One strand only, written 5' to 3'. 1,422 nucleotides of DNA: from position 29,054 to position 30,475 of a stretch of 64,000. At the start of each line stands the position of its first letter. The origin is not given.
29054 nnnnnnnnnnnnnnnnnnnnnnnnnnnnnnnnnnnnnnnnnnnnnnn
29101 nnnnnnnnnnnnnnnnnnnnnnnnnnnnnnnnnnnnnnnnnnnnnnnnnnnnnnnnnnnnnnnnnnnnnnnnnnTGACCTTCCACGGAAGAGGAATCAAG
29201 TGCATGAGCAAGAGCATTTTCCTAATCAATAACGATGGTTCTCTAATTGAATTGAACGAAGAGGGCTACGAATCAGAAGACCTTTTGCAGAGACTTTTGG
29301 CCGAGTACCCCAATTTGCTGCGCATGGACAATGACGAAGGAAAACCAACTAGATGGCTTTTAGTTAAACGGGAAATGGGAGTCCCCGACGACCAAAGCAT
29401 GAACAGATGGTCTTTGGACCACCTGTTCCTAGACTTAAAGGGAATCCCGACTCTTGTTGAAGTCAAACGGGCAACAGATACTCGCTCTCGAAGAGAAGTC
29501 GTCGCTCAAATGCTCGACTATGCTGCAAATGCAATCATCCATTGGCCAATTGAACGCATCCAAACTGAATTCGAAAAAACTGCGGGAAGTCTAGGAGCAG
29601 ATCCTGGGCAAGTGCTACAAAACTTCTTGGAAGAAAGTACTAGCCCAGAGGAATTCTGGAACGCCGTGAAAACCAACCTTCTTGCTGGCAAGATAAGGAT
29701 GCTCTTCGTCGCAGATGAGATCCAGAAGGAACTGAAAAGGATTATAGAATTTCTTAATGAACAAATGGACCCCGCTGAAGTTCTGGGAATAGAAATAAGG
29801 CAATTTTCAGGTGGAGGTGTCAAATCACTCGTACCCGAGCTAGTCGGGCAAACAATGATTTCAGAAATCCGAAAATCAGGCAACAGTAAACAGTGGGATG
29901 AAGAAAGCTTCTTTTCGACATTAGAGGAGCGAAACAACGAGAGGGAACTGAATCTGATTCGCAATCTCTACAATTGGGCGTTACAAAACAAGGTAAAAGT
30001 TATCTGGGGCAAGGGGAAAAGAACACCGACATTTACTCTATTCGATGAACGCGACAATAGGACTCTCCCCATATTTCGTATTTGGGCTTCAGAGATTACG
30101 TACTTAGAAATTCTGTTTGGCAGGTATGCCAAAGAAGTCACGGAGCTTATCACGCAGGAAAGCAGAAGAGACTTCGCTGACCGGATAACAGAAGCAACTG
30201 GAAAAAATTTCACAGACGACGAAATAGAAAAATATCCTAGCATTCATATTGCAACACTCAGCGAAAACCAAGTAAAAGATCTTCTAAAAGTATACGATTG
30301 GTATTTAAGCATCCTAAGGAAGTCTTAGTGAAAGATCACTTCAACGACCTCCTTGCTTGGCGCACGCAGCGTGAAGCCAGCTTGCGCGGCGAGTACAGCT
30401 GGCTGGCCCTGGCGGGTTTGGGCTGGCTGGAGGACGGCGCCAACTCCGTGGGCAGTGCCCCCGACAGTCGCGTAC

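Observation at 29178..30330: Abrupt single-gene AT-rich island encoding a NucS/Shedu-like PD-(D/E)xK protein of unassigned architecture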

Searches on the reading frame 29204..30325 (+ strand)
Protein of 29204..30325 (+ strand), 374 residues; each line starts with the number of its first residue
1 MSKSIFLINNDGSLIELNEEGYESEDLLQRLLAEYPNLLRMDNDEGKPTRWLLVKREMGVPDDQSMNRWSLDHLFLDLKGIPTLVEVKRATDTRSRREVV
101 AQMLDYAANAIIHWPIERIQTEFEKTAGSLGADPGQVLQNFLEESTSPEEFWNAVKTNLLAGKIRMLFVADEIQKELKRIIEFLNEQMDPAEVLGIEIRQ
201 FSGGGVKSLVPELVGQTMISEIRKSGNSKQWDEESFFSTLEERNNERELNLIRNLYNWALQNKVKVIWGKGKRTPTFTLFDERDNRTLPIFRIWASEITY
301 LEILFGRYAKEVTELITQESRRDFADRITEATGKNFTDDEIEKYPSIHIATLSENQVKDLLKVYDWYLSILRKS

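Call 8: search_protein_families(library=pfam, proteins=[window:29204-30325:+], max_evalue=1)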
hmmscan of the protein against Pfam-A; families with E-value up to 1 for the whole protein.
window:29204-30325:+ (374 aa): 2 families
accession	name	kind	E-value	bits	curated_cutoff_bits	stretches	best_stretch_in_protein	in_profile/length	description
PF16370.11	MetallophosC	-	0.08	13.5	29.7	1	246-294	72-119/168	C terminal of Calcineurin-like phosphoesterase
PF13426.13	PAS_9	-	0.22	12.2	27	0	188-237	26-67/103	PAS domain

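Call 9: search_protein_families(library=padloc, proteins=[window:29204-30325:+], max_evalue=1)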
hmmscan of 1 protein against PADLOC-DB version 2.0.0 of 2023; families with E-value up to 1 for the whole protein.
window:29204-30325:+ (374 aa): 2 families
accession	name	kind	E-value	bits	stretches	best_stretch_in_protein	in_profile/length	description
PDLC04916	PDC-S11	-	6e-15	53.2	1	12-248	12-221/358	-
PDLC04915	PDC-S11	-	1.4e-09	35.7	1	16-188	18-169/379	-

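Call 10: search_protein_families(library=ncbifam, proteins=[window:29204-30325:+], max_evalue=1)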
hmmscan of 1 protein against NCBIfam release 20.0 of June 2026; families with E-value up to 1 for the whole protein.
window:29204-30325:+ (374 aa): 0 families

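Call 11: search_solved_structures(query=window:29204-30325:+, max_evalue=10, show_alignments=2)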
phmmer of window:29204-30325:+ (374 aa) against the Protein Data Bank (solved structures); distinct sequences matched with E-value up to 10: 3.
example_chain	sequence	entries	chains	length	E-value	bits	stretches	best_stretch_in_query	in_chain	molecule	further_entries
8yp9_A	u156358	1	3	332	0.0055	19.5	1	100-258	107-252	NADP-dependent oxidoreductase domain-containing protein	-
8yp2_A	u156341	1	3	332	0.0055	19.5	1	100-258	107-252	NADP-dependent oxidoreductase domain-containing protein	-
8v2d_J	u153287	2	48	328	1.5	11.4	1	84-201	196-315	O43_129 component A | O43_129_+4 component A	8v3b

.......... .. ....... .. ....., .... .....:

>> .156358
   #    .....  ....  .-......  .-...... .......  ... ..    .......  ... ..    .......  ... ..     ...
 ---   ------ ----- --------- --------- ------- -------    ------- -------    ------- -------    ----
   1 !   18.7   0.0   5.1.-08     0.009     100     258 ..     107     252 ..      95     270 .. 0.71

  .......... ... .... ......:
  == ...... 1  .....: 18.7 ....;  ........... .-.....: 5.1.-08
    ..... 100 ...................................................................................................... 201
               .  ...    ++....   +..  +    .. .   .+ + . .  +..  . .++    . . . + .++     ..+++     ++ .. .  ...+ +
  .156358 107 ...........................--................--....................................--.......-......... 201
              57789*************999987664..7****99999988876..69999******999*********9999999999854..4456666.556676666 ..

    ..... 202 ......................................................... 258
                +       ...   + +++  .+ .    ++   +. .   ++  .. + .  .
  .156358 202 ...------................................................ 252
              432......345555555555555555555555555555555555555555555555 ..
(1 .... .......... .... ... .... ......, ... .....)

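Call 13: find_homologous_proteins(query=window:29204-30325:+, max_evalue=0.001)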
Query window:29204-30325:+ (374 aa): 6748 proteins with E <= 0.001 among 8000 candidates; the best 120 are listed.
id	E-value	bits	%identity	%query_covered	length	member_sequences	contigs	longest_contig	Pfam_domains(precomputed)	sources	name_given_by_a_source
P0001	1.0e-243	826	99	100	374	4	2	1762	-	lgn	-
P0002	1.3e-128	448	56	100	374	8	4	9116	-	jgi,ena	-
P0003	1.0e-127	445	56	100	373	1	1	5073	-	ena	-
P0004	2.5e-122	427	53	99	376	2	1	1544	-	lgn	-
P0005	5.6e-119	416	52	100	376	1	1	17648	-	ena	-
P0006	3.4e-116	407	50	100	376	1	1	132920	-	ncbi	-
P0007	1.1e-114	402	51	98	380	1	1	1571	-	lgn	-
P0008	1.5e-113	398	50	99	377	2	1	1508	-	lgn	-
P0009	3.9e-113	397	49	100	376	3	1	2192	-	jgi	-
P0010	4.7e-112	393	50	98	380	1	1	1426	-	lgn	-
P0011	5.3e-112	393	51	100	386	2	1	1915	-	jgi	-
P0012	3.0e-111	391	49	100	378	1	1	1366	-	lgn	-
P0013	5.4e-111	390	49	98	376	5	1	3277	-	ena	-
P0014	2.3e-110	388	49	100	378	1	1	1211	-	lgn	-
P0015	2.3e-110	388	49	98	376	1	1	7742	-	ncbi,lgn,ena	-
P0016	3.5e-110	387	50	98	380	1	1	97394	-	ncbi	ncbi:MAG: hypothetical protein ABWK53_10685 [Anaerolineales bacterium]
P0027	1.8e-105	371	47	99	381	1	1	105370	-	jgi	-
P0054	1.3e-100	355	46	99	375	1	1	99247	-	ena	-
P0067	1.4e-99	352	47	98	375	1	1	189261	-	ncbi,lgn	-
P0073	3.3e-99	351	47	98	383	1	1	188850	-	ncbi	-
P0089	2.0e-98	348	44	100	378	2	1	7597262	-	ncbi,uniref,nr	ncbi:hypothetical protein Pan258_29810 [Symmachiella dynata]|uniref:hypothetical protein n=1 Tax=Sym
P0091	2.4e-98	348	46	100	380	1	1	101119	-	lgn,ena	-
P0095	6.0e-98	347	47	98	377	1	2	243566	-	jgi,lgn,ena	-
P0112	2.1e-97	345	46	100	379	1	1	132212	-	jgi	jgi:hypothetical protein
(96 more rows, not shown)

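Call 20: find_encoding_contigs(protein=window:29204-30325:+, flank=10000, max_places=6)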
Protein window:29204-30325:+ (374 aa): no gene with exactly this product is on record in the collection.

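Call 24: predict_structure(alignment_id=A1)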
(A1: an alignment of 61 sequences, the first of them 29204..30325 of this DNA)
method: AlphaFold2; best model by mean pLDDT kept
length: 374 residues; sequences in the alignment: 61
mean_pLDDT: 89.1   pTM: 0.63
mean pLDDT of the five models: 89.1, 88.7, 88.2, 88.0, 87.7
residues with pLDDT >= 90: 244; 70-90: 107; 50-70: 22; < 50: 1
segments of 3 or more residues with pLDDT < 50: none
pLDDT, mean of each block of 10 residues (from residue 1): 84 95 92 91 75 94 79 95 91 70 81 88 96 96 92 95 93 88 84 92 94 73 63 96 95 98 95 88 88 94 88 78 96 95 95 98 95 84
secondary structure, 60 per line:
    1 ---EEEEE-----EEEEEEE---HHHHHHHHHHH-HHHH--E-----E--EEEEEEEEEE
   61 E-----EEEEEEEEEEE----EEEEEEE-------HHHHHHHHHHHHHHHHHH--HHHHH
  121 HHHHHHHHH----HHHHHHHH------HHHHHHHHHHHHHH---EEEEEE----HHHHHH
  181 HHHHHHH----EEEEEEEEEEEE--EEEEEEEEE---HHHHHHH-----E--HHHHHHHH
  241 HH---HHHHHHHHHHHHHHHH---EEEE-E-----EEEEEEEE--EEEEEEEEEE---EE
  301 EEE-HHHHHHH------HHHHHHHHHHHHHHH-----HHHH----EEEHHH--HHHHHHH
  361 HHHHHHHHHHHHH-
elements in order: E4-8 E14-20 H24-34 H36-39 E51-61 E67-77 E82-88 H96-113 H116-129 H134-141 H148-161 E165-170 H175-187 E192-203 E206-214 H218-224 H233-242 H246-261 E265-268 E276-283 E286-295 E299-303 H305-311 H318-332 H338-341 E346-348 H354-373

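Call 31: find_encoding_contigs(protein=P0016, flank=8000, max_places=3)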
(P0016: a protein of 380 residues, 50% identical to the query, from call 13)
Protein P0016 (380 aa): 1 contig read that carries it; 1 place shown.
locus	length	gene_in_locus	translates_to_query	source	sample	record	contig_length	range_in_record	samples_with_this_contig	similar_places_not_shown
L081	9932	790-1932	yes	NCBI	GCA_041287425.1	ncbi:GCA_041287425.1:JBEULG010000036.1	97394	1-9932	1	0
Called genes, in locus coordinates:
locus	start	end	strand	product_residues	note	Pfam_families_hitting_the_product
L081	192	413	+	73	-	-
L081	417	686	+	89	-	PF05016:ParE_toxin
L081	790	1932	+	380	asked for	-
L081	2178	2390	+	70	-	-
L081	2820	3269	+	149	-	-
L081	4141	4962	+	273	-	PF12146:Hydrolase_4, PF00561:Abhydrolase_1, PF12697:Abhydrolase_6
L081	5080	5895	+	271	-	PF02517:Rce1-like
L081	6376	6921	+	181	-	-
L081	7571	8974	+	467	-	-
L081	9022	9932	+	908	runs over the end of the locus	PF01411:tRNA-synt_2c, PF07973:tRNA_SAD, PF02272:DHHA1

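Call 32: find_encoding_contigs(protein=P0089, flank=8000, max_places=3)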
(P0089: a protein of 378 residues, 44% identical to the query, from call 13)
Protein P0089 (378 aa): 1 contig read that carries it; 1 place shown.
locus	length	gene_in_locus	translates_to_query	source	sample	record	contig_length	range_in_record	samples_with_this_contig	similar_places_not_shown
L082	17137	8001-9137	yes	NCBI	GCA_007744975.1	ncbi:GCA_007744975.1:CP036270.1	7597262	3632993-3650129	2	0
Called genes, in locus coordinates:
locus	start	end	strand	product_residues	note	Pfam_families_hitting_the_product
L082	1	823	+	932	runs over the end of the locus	PF02463:SMC_N, PF13175:AAA_15 (faint), PF13476:AAA_23, PF13304:AAA_21 (weak)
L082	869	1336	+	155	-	-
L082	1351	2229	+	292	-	PF07929:PRiA4_ORF3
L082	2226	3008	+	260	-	-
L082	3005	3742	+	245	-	PF18754:Nmad3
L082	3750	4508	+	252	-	-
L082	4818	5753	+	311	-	PF00149:Metallophos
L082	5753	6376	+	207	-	-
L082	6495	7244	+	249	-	PF19583:ODP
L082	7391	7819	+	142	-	PF01844:HNH (faint)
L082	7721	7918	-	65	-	-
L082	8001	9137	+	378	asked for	-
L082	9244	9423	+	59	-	PF20118:DUF6508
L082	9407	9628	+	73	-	PF20118:DUF6508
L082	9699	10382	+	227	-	-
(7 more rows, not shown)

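Call 34: find_encoding_contigs(protein=P0067, flank=8000, max_places=3)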
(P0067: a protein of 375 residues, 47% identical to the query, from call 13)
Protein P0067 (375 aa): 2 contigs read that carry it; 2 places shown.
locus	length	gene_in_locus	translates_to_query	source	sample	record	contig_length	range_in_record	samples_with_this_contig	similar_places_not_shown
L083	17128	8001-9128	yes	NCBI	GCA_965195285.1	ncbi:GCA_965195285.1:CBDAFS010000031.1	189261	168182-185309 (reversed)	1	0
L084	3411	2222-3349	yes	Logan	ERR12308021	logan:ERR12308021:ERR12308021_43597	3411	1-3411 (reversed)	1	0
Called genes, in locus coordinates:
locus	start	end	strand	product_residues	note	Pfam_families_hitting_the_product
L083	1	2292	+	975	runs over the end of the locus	PF02463:SMC_N (weak), PF13476:AAA_23 (weak), PF13304:AAA_21 (weak)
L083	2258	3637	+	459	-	PF01420:Methylase_S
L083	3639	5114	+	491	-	PF12161:HsdM_N, PF02384:N6_Mtase, PF07669:Eco57I (weak)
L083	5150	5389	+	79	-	-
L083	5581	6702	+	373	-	PF27126:NmeDI_C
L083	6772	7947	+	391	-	PF13091:PLDc_2 (weak)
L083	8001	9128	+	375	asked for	-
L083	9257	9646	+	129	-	-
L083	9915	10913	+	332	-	PF02472:ExbD (weak)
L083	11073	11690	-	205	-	PF01936:NYN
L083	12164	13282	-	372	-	PF17170:DUF5128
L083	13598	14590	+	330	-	PF02423:OCD_Mu_crystall, PF01488:Shikimate_DH (weak)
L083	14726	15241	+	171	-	PF01613:Flavin_Reduct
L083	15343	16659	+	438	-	PF02369:Big_1 (weak)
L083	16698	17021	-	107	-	PF20116:DUF6506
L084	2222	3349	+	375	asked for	-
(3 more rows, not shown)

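Call 35: find_encoding_contigs(protein=P0006, flank=8000, max_places=3)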
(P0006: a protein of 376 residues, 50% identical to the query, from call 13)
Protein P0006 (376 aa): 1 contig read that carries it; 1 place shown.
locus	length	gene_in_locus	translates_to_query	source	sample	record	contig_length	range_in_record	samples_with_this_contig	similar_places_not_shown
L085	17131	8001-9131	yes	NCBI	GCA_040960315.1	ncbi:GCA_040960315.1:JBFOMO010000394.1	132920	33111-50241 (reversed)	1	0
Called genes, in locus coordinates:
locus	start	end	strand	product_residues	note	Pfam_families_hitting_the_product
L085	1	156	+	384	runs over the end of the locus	PF00083:Sugar_tr (faint), PF07690:MFS_1, PF12832:MFS_1_like (weak), PF07690:MFS_1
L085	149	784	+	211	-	PF00753:Lactamase_B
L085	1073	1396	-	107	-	PF05437:AzlD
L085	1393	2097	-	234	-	PF03591:AzlC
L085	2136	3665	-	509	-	PF12072:RNase_Y_N, PF00013:KH_1 (weak), PF01966:HD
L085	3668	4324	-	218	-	PF27462:RecX_N, PF21982:RecX_HTH1, PF02631:RecX_HTH2, PF21981:RecX_HTH3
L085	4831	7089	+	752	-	PF00390:malic, PF03949:Malic_M, PF01515:PTA_PTB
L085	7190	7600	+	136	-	-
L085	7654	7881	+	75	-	-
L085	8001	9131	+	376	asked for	-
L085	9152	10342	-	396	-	PF17785:PUA_3, PF13649:Methyltransf_25 (faint), PF10672:Methyltrans_SAM, PF03602:Cons_hypoth95, PF09445:Methyltransf_15, PF13847:Methyltransf_31 (weak)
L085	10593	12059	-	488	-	PF01073:3Beta_HSD, PF01370:Epimerase, PF05368:NmrA, PF13460:NAD_binding_10, PF16363:GDP_Man_Dehyd (weak), PF11066:DUF2867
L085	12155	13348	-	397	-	PF07478:Dala_Dala_lig_C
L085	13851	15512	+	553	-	PF02874:ATP-synt_ab_N, PF00006:ATP-synt_ab, PF00306:ATP-synt_ab_C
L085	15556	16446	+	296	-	PF00231:ATP-synt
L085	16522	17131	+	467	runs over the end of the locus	PF02874:ATP-synt_ab_N, PF00006:ATP-synt_ab, PF22919:ATP-synt_VA_C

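Call 51: find_encoding_contigs(protein=P0001, flank=5000, max_places=6)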
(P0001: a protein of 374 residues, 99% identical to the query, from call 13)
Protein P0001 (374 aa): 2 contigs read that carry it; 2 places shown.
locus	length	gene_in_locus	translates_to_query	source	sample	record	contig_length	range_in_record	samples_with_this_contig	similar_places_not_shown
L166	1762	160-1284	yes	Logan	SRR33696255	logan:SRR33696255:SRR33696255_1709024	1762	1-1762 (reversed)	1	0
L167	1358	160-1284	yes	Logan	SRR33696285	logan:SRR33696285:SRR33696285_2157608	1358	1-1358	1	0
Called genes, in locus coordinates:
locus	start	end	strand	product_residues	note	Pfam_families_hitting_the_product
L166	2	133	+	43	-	?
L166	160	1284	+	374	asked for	-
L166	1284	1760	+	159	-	?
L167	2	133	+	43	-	?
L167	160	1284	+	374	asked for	-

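Call 55: search_dna_similar(query=window:29204-30325:+, collection=plasmids, mode=protein, max_rows=25)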
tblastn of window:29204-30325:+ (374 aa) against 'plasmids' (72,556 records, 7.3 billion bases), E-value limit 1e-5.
Records with a match: 7; places in all: 7; records where one place covers at least 80% of the query: 3.
Best place of each record, by identity: <60% 7.
By first word of the organism name: Candidatus 1; Sinorhizobium 1; Lichenicola 1; Frondihabitans 1; Paraburkholderia 1; Sphingobium 1; Rhizobium 1.
By predicted mobility (MOB-suite, as given by PLSDB): non-mobilizable 4; mobilizable 2; conjugative 1.
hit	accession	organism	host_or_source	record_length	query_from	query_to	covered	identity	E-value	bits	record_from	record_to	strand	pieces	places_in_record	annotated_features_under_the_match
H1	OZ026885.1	Candidatus Methylocalor cossyra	-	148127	1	372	99%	38.6%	2e-66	234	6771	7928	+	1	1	conserved protein of unknown function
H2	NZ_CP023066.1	Sinorhizobium sp. CCBAU 05631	G.max,nodule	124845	1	373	100%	37.0%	1e-56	206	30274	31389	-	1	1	hypothetical protein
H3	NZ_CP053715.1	Lichenicola cladoniae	Cladonia borealis,cell culture,lichen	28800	5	374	99%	37.0%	3e-72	251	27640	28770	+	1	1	hypothetical protein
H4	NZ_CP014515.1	Frondihabitans sp. PAMC 28766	Himantormia,single cell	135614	4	231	61%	26.3%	4e-13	78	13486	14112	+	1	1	hypothetical protein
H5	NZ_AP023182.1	Paraburkholderia sp. PGU19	Physopelta gutta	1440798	20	219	53%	29.4%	9e-11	71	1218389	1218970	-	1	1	record has no annotation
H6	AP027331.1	Sphingobium sp. TomTYG65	-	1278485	25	221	53%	28.2%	1e-7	62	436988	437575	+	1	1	hypothetical protein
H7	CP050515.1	Rhizobium leguminosarum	Trifolium repens,cell culture,root ...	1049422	20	187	45%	26.9%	4e-7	59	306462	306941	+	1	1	hypothetical protein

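Call 56: search_dna_similar(query=window:29204-30325:+, collection=phages, mode=protein, max_rows=15)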
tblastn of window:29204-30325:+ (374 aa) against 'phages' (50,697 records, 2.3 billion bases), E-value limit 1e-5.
No match.

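Call 59: find_related_loci(query=A1, collection=viral_contigs, flank=8000)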
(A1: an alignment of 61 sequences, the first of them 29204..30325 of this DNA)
Query A1 (374 aa) in viral_contigs; peptide patterns used: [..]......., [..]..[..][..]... (x = any residue, [..] = any of these).
92 stretches matched a pattern; 3 encode a relative of the query (tblastn E <= 1e-3); 3 distinct loci.
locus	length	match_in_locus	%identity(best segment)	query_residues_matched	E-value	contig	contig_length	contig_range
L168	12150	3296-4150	45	1-278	1e-74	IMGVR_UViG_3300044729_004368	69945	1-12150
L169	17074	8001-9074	38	4-372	3e-67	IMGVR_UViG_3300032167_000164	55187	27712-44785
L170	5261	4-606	29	162-372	4e-20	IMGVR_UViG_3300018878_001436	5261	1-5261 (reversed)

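Call 60: search_protein_families(library=padloc, alignment_id=A1, max_evalue=0.001)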
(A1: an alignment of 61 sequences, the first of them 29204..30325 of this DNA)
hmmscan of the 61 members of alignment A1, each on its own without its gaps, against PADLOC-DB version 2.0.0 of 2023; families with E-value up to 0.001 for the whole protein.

A. member 1, window:29204-30325:+ (374 aa): 2 families
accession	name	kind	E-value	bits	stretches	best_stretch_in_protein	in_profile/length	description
PDLC04916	PDC-S11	-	6e-15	53.2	1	12-248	12-221/358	-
PDLC04915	PDC-S11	-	1.4e-09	35.7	1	16-188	18-169/379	-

B. families by the number of members that match (of 61 scanned): 3 families
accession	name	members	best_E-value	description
PDLC04916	PDC-S11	61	2.1e-19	-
PDLC04915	PDC-S11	59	8.9e-12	-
PDLC04913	PDC-S11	1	0.00033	-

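Call 61: search_protein_families(library=pfam, alignment_id=A1, max_evalue=0.1)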
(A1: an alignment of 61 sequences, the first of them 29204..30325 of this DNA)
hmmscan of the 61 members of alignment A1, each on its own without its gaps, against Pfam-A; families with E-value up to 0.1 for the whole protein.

A. member 1, window:29204-30325:+ (374 aa): 1 family
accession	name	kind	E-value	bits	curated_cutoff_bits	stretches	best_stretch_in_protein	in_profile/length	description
PF16370.11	MetallophosC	-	0.08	13.5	29.7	0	246-294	72-119/168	C terminal of Calcineurin-like phosphoesterase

B. families by the number of members that match (of 61 scanned): 22 families
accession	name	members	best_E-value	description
PF09846.14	OapB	4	0.014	Origin-associated protein OapB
PF14082.12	SduA_C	3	0.00036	Shedu protein SduA, C-terminal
PF02536.19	mTERF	2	0.039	mTERF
PF10722.14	YbjN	1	0.00091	Putative bacterial sensory transduction regulator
PF08074.17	CHDCT2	1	0.0053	CHDCT2 (NUC038) domain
PF15931.10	DUF4747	1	0.019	Domain of unknown function (DUF4747)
PF08367.16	M16C_assoc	1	0.019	Peptidase M16C associated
PF01628.27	HrcA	1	0.03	HrcA protein C terminal domain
PF21398.2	PG_binding_5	1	0.051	Putative peptidoglycan-binding domain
PF18437.6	Nup54_C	1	0.052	Nup54 C-terminal interacting domain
PF22909.1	Caulimovir_coat_dom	1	0.06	Caulimovirus coat protein, conserved domain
PF18466.6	GluRS_N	1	0.064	Glutamate--tRNA ligase N-terminal domain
PF19795.4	DUF6279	1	0.066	Family of unknown function (DUF6279)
PF15063.11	TC1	1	0.072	Thyroid cancer protein 1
PF07931.18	CPT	1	0.074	Chloramphenicol phosphotransferase-like protein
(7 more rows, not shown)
